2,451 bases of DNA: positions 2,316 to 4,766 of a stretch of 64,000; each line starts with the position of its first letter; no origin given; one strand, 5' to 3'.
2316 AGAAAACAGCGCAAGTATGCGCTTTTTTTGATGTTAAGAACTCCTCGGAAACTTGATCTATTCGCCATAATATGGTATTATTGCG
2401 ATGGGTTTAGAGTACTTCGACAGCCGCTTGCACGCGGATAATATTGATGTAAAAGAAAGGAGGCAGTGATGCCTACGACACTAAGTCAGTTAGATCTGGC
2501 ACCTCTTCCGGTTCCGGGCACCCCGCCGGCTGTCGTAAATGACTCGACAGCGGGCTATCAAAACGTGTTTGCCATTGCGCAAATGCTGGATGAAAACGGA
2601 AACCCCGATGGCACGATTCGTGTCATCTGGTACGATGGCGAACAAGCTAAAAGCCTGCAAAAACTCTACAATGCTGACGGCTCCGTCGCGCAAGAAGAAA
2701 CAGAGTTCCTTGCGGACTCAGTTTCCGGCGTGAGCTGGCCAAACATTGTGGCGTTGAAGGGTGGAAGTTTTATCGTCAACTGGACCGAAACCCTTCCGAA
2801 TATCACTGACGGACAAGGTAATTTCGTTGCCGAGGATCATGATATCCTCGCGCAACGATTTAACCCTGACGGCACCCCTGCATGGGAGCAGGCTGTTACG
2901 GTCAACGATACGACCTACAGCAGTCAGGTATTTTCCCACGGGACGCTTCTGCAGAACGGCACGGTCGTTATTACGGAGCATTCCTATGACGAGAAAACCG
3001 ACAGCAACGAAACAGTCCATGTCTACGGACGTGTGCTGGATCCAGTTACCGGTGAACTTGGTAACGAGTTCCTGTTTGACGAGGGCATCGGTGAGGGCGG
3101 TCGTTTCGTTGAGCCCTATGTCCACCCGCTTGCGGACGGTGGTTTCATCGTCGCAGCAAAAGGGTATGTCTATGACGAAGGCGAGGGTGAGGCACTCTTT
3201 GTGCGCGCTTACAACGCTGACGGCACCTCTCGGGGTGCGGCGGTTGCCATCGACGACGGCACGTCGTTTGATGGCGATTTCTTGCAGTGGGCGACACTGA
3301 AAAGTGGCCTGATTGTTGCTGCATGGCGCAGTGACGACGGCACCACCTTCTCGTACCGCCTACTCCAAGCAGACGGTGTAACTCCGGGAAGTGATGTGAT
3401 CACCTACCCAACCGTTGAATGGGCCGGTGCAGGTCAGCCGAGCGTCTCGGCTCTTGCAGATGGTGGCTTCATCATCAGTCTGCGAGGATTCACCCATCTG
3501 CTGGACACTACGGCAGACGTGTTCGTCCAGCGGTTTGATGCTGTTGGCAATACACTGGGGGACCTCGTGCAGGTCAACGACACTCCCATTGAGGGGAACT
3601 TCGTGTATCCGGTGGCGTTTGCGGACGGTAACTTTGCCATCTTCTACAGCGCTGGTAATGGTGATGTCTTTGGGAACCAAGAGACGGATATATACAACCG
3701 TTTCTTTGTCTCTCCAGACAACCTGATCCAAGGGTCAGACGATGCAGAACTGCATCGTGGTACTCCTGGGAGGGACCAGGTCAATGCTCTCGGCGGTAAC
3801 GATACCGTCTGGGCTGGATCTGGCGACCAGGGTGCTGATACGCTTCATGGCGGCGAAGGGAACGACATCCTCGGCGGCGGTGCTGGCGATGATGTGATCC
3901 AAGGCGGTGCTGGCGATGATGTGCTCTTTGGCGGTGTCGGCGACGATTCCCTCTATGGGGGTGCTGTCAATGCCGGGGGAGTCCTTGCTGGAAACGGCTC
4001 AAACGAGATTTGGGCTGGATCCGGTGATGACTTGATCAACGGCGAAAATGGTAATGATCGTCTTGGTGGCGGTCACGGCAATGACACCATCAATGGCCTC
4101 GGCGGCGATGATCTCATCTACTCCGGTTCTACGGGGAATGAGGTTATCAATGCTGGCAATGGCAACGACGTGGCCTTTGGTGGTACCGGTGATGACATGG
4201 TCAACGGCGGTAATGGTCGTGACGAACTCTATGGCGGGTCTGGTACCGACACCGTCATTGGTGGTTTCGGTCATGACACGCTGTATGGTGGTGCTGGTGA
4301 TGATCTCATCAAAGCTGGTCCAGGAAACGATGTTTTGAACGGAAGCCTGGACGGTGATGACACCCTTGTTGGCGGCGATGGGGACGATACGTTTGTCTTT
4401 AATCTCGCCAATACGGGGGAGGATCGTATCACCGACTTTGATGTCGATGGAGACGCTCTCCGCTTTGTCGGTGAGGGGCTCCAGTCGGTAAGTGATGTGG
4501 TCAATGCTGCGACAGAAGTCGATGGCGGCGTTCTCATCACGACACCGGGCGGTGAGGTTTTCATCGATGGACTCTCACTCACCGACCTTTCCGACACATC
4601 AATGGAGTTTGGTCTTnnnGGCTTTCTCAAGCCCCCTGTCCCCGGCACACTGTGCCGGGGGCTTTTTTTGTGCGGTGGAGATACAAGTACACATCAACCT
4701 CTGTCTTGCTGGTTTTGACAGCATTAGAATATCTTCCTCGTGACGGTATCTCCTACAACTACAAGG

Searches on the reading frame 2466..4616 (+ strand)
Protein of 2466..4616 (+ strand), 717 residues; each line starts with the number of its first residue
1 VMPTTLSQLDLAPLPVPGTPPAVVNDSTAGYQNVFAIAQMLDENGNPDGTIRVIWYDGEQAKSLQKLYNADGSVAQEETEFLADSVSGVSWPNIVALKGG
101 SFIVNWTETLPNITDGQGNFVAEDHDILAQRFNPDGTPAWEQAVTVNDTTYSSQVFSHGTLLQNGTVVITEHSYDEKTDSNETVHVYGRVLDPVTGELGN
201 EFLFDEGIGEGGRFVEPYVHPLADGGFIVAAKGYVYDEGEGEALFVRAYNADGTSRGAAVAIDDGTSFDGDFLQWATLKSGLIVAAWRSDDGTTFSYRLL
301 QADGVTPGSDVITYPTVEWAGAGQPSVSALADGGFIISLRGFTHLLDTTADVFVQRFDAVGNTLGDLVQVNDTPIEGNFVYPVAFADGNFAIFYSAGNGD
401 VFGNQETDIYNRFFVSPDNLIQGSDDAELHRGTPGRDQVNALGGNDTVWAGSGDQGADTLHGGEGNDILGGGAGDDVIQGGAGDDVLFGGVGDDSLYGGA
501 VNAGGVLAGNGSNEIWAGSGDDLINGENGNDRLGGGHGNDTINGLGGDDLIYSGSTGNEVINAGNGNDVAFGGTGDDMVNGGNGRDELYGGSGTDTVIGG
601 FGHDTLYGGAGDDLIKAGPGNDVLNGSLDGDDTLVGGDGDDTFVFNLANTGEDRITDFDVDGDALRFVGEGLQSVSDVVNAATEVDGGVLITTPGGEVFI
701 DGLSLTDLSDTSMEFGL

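Call 5: search_protein_families(library=pfam, proteins=[window:2466-4616:+], max_evalue=0.1)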
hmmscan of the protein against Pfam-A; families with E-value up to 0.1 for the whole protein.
window:2466-4616:+ (717 aa): 2 families
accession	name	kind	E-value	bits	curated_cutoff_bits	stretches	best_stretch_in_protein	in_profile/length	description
PF00353.25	HemolysinCabind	-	1.1e-41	140.8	23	8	589-624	1-36/36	RTX calcium-binding nonapeptide repeat (4 copies)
PF23044.1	SH3-C_UBE2O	-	0.099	13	21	0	46-70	34-59/68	UBE2O, ubiquitin binding SH3-C domain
